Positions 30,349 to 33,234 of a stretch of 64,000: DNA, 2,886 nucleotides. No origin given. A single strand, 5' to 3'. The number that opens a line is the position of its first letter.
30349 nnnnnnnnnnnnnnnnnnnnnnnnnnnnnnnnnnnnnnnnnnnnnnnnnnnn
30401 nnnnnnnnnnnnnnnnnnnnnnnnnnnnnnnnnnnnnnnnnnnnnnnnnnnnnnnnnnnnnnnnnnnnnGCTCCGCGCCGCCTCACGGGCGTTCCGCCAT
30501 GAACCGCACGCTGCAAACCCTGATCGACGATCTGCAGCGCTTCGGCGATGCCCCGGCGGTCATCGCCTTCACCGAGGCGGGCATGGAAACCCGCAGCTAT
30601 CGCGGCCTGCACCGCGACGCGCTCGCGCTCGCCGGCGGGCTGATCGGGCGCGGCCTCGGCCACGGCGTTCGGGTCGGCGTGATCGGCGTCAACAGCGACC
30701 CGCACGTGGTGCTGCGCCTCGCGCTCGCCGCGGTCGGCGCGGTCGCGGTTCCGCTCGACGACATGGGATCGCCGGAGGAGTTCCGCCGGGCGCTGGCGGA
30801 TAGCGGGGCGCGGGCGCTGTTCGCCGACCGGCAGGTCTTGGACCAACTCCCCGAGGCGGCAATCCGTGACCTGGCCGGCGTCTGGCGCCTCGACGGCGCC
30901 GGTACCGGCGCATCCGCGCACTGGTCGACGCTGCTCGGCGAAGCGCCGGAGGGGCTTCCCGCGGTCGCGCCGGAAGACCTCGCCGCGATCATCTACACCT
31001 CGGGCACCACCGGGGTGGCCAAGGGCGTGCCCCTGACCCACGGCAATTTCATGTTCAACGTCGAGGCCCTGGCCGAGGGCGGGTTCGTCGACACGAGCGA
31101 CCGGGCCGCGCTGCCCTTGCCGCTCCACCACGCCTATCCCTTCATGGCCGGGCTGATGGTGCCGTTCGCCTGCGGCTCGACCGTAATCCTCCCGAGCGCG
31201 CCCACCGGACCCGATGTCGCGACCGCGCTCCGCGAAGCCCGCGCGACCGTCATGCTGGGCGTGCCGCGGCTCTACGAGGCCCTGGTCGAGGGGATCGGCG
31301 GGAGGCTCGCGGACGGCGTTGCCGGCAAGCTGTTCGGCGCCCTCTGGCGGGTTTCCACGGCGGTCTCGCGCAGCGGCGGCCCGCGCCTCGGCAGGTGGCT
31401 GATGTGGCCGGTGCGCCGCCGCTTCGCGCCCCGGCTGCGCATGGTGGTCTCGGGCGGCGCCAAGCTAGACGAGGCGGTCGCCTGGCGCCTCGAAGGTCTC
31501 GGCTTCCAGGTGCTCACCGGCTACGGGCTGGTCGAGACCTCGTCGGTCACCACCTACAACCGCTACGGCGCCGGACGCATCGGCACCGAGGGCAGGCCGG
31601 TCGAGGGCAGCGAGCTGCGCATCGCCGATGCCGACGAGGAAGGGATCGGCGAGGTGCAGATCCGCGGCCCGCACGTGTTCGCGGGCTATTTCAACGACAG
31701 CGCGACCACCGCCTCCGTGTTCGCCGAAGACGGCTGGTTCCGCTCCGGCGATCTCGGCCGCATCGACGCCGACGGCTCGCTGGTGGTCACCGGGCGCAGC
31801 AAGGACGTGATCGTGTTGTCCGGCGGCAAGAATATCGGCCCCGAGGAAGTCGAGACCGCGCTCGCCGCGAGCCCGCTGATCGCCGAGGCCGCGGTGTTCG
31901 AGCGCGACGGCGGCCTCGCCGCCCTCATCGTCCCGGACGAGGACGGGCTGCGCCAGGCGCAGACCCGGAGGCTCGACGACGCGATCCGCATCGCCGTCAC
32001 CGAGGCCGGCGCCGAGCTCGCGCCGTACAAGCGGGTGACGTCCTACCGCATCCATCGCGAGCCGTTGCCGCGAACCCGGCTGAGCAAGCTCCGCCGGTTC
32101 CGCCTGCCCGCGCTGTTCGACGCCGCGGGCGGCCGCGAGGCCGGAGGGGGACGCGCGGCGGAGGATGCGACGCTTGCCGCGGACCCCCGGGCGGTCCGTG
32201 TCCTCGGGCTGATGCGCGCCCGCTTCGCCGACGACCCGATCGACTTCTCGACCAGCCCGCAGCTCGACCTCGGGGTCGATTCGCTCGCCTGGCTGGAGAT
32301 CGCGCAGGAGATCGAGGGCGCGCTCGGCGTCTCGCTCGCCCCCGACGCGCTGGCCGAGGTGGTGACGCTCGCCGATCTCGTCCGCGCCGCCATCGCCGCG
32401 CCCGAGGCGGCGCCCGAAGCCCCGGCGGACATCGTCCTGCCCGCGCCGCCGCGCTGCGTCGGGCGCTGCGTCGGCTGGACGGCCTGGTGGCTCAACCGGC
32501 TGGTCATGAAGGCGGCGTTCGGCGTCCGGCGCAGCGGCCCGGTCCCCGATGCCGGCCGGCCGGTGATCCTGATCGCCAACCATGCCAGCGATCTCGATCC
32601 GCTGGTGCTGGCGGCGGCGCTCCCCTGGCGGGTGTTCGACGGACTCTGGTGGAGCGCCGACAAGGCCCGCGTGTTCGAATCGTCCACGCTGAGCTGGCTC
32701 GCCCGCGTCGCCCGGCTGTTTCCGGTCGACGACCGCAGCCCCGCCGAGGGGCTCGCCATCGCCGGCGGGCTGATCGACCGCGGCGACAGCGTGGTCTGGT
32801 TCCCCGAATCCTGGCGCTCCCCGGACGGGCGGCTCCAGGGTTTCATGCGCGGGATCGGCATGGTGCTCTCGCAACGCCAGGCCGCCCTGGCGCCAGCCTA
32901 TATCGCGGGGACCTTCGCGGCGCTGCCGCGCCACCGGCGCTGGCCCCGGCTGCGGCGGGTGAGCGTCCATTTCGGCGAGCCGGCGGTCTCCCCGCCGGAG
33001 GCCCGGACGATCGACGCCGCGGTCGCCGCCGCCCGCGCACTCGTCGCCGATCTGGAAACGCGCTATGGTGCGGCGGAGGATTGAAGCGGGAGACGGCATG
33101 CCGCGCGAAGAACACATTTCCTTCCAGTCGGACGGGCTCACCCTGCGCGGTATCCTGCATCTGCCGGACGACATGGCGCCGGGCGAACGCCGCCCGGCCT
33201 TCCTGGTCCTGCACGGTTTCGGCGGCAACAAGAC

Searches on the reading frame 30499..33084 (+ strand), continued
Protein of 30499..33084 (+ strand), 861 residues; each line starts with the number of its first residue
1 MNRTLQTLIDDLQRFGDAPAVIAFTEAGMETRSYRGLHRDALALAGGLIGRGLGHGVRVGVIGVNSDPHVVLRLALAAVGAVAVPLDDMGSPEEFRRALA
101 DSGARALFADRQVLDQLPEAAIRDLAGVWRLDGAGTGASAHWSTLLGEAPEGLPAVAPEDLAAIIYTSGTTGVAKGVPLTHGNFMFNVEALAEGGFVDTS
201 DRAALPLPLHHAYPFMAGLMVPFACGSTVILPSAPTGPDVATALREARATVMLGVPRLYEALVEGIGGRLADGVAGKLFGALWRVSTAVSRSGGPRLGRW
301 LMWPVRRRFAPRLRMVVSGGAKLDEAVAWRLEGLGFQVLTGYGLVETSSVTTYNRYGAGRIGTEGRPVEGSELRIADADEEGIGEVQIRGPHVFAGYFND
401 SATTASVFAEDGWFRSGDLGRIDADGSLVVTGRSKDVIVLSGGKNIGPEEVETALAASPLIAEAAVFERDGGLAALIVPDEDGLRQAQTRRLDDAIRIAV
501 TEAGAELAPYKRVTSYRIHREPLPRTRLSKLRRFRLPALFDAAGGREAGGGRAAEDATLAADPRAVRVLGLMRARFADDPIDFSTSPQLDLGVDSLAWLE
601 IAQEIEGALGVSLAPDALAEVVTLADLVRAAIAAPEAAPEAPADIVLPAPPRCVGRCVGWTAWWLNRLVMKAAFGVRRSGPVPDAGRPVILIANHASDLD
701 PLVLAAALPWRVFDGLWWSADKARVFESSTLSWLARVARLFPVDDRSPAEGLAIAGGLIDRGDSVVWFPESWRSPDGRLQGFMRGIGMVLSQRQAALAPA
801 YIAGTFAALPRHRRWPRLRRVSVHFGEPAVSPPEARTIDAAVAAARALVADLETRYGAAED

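Call 77: search_dna_similar(query=window:30499-33084:+, collection=plasmids, mode=protein, max_evalue=1e-40, max_rows=25)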
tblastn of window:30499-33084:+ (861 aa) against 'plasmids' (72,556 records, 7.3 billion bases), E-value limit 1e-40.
Records with a match: 6; places in all: 8; records where one place covers at least 80% of the query: 2.
Best place of each record, by identity: <60% 6.
By first word of the organism name: Fusobacterium 2; Rubrobacter 1; Ilyobacter 1; Paraburkholderia 1; Nonomuraea 1.
By predicted mobility (MOB-suite, as given by PLSDB): non-mobilizable 6.
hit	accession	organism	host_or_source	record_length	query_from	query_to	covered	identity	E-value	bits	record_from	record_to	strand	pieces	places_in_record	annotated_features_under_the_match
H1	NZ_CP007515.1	Rubrobacter radiotolerans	-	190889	4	828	96%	37.7%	9e-112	384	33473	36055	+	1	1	AMP-binding protein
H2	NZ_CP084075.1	Fusobacterium vincentii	-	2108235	93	808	83%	27.9%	5e-74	273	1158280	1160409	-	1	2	none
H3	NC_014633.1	Ilyobacter polytropus DSM 2926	marine mud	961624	91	629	63%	33.0%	1e-70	263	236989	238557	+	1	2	AMP-binding protein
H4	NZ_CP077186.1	Fusobacterium animalis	Homo sapiens,resected colorectal tumor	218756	149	735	68%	25.4%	4e-51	203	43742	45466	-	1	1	AMP-binding protein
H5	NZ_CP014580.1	Paraburkholderia phytofirmans OLGA172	-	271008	156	540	45%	32.9%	1e-41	173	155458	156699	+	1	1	long-chain fatty acid--CoA ligase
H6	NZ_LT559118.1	Nonomuraea gerenzanensis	-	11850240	88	452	42%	33.6%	2e-45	185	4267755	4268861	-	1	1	none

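Call 78: get_annotated_region(hit=H1, flank=6000)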
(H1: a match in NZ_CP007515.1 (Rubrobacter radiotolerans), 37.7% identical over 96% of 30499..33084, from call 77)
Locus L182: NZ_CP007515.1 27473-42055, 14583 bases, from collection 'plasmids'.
description: Rubrobacter radiotolerans strain RSPS-4 plasmid 1, complete sequence
organism: Rubrobacter radiotolerans (NCBI taxid 42256)
taxonomy: Bacteria; Actinomycetota; Rubrobacteria; Rubrobacterales; Rubrobacteraceae; Rubrobacter; Rubrobacter radiotolerans
host: -; source: -; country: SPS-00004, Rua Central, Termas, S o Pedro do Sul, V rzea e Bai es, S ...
typing (MOB-suite, as given by PLSDB): non-mobilizable; replicon rep_cluster_201
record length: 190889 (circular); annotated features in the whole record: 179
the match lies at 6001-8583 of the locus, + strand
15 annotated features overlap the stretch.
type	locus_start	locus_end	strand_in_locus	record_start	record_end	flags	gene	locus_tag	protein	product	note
CDS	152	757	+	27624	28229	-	-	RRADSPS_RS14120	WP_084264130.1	TetR/AcrR family transcriptional regulator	GO:0006355 - regulation of DNA-templated transcription [Evidence IEA]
CDS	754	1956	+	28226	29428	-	-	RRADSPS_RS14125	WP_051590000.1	MFS transporter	GO:0055085 - transmembrane transport [Evidence IEA]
CDS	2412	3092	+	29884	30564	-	-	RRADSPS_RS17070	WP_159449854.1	sigma-70 family RNA polymerase sigma factor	GO:0006352 - DNA-templated transcription initiation [Evidence IEA]; GO:0006355 - regulation of DNA-templated ...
CDS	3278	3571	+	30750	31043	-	-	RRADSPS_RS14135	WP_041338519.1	hypothetical protein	-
CDS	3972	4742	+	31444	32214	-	-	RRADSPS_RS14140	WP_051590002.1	YqhA family protein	-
CDS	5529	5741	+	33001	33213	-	-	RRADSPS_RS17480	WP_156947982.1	hypothetical protein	-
CDS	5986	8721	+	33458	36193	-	-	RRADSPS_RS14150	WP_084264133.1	AMP-binding protein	-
CDS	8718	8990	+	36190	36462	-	-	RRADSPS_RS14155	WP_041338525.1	hypothetical protein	-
CDS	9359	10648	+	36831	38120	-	-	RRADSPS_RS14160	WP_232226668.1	MFS transporter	-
CDS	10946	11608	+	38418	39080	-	-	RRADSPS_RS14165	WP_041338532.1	hypothetical protein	-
CDS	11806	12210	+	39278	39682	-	-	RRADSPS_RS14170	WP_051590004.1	hypothetical protein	-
CDS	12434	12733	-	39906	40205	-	-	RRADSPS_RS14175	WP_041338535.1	DUF1622 domain-containing protein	-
CDS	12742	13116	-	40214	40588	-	-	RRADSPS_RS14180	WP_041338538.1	DUF1622 domain-containing protein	-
CDS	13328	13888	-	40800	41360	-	-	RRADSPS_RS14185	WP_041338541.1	dihydrofolate reductase family protein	-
CDS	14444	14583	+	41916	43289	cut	-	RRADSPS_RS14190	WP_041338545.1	selenium-binding family protein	-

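Call 79: search_protein_families(library=ncbifam, proteins=[L182:9359-10648:+, L182:754-1956:+, L182:8718-8990:+], max_evalue=0.001)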
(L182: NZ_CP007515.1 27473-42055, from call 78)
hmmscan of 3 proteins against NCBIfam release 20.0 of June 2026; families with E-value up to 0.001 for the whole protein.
L182:9359-10648:+ (429 aa): 9 families
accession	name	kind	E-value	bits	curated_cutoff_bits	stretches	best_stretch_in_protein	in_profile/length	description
NF012207.0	tet_MFS_H_J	exception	7.1e-07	28.6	700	1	270-404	49-178/392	Tet(H)/Tet(J) family tetracycline efflux MFS transporter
TIGR00883.1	2A0106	subfamily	5.6e-06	25.7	443.45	0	16-142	239-368/400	metabolite/H+ symporter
TIGR00886.1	2A0108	subfamily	1.2e-05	24.6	311.7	1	255-406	29-186/368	NarK family nitrate/nitrite MFS transporter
NF012194.0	tet_MFS_J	exception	1.3e-05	24.3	870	1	270-403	49-177/398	tetracycline efflux MFS transporter Tet(J)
TIGR00880.1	2_A_01_02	superfamily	1.8e-05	24.9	131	1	269-381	4-116/141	multidrug resistance protein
NF049980.1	SfMCT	equivalog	2e-05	23.5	320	1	239-377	225-363/378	L-lactate MFS transporter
TIGR00881.1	2A0104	subfamily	2.8e-05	23.3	407.75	1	255-408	22-171/379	phosphoglycerate transporter protein PgtP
NF041041.1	FslD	exception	0.00041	19.7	500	0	269-380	51-161/396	rhizoferrin import MFS transporter FslD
NF053813.1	MFS_TcaB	equivalog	0.00076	18.3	475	1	267-378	45-156/396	putative multidrug effflux MFS transporter TcaB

L182:754-1956:+ (400 aa): 5 families
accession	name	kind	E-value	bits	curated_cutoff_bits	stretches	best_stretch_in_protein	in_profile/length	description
TIGR00881.1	2A0104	subfamily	1.2e-10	41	407.75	1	32-185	10-163/379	phosphoglycerate transporter protein PgtP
TIGR00893.1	2A0114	subfamily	2e-05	23.7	395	0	43-191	20-167/399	D-galactonate transporter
NF008661.1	PRK11663.1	subfamily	0.0001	21.5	564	1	26-188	39-200/439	MFS transporter family glucose-6-phosphate receptor UhpC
TIGR00880.1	2_A_01_02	superfamily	0.00014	22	131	1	69-189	15-134/141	multidrug resistance protein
TIGR00890.1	2A0111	subfamily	0.00025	20.1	374.85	1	19-111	6-99/377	oxalate/formate antiport family MFS transporter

L182:8718-8990:+ (90 aa): 0 families

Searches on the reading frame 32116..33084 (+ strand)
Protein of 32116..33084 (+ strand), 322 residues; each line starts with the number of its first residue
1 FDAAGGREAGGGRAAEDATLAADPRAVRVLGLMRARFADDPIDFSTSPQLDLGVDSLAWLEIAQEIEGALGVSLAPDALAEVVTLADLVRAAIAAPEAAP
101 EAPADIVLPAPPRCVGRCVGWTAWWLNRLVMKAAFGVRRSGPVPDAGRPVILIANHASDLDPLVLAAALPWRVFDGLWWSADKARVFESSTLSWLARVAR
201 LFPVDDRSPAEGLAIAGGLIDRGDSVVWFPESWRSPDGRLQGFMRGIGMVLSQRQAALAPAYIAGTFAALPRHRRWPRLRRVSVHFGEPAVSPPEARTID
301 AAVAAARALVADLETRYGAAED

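Call 40: search_protein_representatives(protein=window:32116-33084:+)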
Query: 322 residues. Proteins with E-value up to 0.001 (for the whole library): 7484; up to 1e-10: 1630; up to 1e-30: 148. The best 150 are listed.
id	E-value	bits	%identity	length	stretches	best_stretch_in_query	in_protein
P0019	3.8e-70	253.1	46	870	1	14-312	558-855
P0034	5.9e-62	226.2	43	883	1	4-297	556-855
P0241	2.0e-59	217.8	41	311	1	21-294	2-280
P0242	4.9e-59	216.6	46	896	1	14-305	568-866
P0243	1.2e-58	215.3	45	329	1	13-301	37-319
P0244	3.9e-58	213.6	42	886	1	16-290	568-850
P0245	1.0e-57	212.2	46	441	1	16-288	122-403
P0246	9.0e-57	209.1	42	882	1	14-319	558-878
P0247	2.0e-56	208.0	48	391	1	3-290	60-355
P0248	2.3e-55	204.5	42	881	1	15-297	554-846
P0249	3.5e-55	203.9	39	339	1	7-312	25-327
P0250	3.9e-55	203.8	42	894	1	10-317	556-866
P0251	9.0e-55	202.5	43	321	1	14-313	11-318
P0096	2.5e-54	201.1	44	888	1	15-298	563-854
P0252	1.2e-53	198.8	44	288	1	44-288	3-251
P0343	9.0e-35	136.8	31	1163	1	15-317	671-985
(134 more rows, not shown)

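Call 41: search_protein_families(library=pfam, proteins=[P0343], max_evalue=0.001)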
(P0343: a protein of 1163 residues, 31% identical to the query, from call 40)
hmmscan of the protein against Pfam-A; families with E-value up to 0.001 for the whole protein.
P0343 (1163 aa): 3 families
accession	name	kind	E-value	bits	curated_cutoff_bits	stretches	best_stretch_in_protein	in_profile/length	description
PF00501.34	AMP-binding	-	1.5e-78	264.7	29.9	1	27-431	6-384/384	AMP-binding enzyme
PF01553.26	Acyltransferase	-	3.6e-15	56.4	23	1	804-932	2-131/132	Acyltransferase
PF23562.2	AMP-binding_C_3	-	9.5e-05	23.2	20.8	0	588-648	49-114/124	AMP-binding enzyme C-terminal domain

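Call 73: predict_structure(alignment_id=A3)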
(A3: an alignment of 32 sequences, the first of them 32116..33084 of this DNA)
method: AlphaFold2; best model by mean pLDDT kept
length: 322 residues; sequences in the alignment: 32
mean_pLDDT: 89.5   pTM: 0.79
mean pLDDT of the five models: 89.5, 87.4, 87.2, 85.2, 85.0
residues with pLDDT >= 90: 220; 70-90: 78; 50-70: 16; < 50: 8
segments of 3 or more residues with pLDDT < 50: 1-3, 5-8
pLDDT, mean of each block of 10 residues (from residue 1): 46 78 95 92 94 86 90 91 95 90 80 95 98 98 92 93 97 96 92 95 88 93 91 79 87 91 96 94 97 81 93 88 59
secondary structure, 60 per line:
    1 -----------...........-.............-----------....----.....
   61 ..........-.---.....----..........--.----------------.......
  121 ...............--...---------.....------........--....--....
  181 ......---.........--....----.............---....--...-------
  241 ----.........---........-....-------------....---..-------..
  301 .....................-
elements in order: H12-22 H24-36 H48-51 H56-70 H76-80 H85-94 H114-135 E138-140 E150-154 H161-168 H171-174 E177-182 H183-186 H190-198 E201-204 H209-221 E225-228 H245-253 E257-264 H266-269 E283-286 H299-321

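Call 76: fold_search(model_id=the predicted structure, library=pdb)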
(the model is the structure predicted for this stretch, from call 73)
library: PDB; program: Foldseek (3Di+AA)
matches with E <= 10: 686; with E <= 0.001: 16
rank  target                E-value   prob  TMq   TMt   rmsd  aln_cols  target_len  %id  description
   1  5kym_A                3.8e-08  1.00  0.48  0.63   3.8       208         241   20  Crystal Structure of the 1-acyl-sn-glycerophosphate (LPA) acyltransferase, PlsC, from Thermotoga maritima (released 2017-07-26)
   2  5kym_B                1.3e-07  1.00  0.46  0.62   3.9       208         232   20  Crystal Structure of the 1-acyl-sn-glycerophosphate (LPA) acyltransferase, PlsC, from Thermotoga maritima (released 2017-07-26)
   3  8e4y                  2.5e-05  1.00  0.44  0.23  12.0       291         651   14  Cryo-EM structure of human glycerol-3-phosphate acyltransferase 1 (GPAT1) in complex with 2-oxohexadecyl-CoA (released 2022-12-21)
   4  5f2z_A                6.5e-05  1.00  0.35  0.43   9.4       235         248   13  Crystal structure of membrane associated PatA from Mycobacterium smegmatis in complex with palmitate - P21 space group (released 2016-03-09)
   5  5oce_B                1.1e-04  1.00  0.35  0.43   9.1       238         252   13  THE MOLECULAR MECHANISM OF SUBSTRATE RECOGNITION AND CATALYSIS OF THE MEMBRANE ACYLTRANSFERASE PatA -- Complex of PatA (released 2017-12-27)
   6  8ia1_A                1.2e-04  1.00  0.37  0.34   5.7       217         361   17  plastidial glycerol-3-phosphate acyltransferases (GPAT) from the green alga Myrmecia incisa (released 2024-02-07)
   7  5f2z_C                1.8e-04  1.00  0.36  0.44  12.8       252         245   15  Crystal structure of membrane associated PatA from Mycobacterium smegmatis in complex with palmitate - P21 space group (released 2016-03-09)
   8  5f2t_A                2.1e-04  1.00  0.34  0.42   9.4       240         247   11  Crystal structure of membrane associated PatA from Mycobacterium smegmatis in complex with palmitate - C 2 space group (released 2016-03-09)
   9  5f2z_B                2.1e-04  1.00  0.34  0.41   9.4       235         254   14  Crystal structure of membrane associated PatA from Mycobacterium smegmatis in complex with palmitate - P21 space group (released 2016-03-09)
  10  5f31                  3.0e-04  1.00  0.36  0.43   9.1       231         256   12  Crystal structure of membrane associated PatA from Mycobacterium smegmatis in complex with palmitate - P 42 21 2 space g (released 2016-03-09)
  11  5f34_C                3.4e-04  1.00  0.34  0.41   9.4       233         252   12  Crystal structure of membrane associated PatA from Mycobacterium smegmatis in complex with S-hexadecyl Coenzyme A - P2 (released 2016-03-09)
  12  5f34_A                5.3e-04  1.00  0.34  0.41   9.2       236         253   13  Crystal structure of membrane associated PatA from Mycobacterium smegmatis in complex with S-hexadecyl Coenzyme A - P2 (released 2016-03-09)
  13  1iuq                  5.6e-04  1.00  0.40  0.36   4.8       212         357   16  The 1.55 A Crystal Structure of Glycerol-3-Phosphate Acyltransferase (released 2003-10-07)
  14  5f2t_B                6.7e-04  1.00  0.34  0.40   9.2       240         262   11  Crystal structure of membrane associated PatA from Mycobacterium smegmatis in complex with palmitate - C 2 space group (released 2016-03-09)
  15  5f2z_D                6.7e-04  1.00  0.33  0.40   9.4       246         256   13  Crystal structure of membrane associated PatA from Mycobacterium smegmatis in complex with palmitate - P21 space group (released 2016-03-09)
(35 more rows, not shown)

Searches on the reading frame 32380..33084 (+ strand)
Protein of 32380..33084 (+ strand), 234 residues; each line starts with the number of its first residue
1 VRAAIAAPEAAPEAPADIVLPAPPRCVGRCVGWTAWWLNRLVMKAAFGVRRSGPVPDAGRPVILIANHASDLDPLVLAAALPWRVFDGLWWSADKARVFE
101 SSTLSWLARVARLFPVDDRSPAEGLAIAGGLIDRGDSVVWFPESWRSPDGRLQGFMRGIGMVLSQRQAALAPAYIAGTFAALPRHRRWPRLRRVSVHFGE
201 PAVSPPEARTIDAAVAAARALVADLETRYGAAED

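Call 29: search_solved_structures(query=window:32380-33084:+, max_evalue=10, show_alignments=2)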
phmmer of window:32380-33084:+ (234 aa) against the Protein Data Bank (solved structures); distinct sequences matched with E-value up to 10: 1.
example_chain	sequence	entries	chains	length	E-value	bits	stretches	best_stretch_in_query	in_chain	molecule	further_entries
5kym_A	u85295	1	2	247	6e-06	29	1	59-189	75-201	1-acyl-sn-glycerol-3-phosphate acyltransferase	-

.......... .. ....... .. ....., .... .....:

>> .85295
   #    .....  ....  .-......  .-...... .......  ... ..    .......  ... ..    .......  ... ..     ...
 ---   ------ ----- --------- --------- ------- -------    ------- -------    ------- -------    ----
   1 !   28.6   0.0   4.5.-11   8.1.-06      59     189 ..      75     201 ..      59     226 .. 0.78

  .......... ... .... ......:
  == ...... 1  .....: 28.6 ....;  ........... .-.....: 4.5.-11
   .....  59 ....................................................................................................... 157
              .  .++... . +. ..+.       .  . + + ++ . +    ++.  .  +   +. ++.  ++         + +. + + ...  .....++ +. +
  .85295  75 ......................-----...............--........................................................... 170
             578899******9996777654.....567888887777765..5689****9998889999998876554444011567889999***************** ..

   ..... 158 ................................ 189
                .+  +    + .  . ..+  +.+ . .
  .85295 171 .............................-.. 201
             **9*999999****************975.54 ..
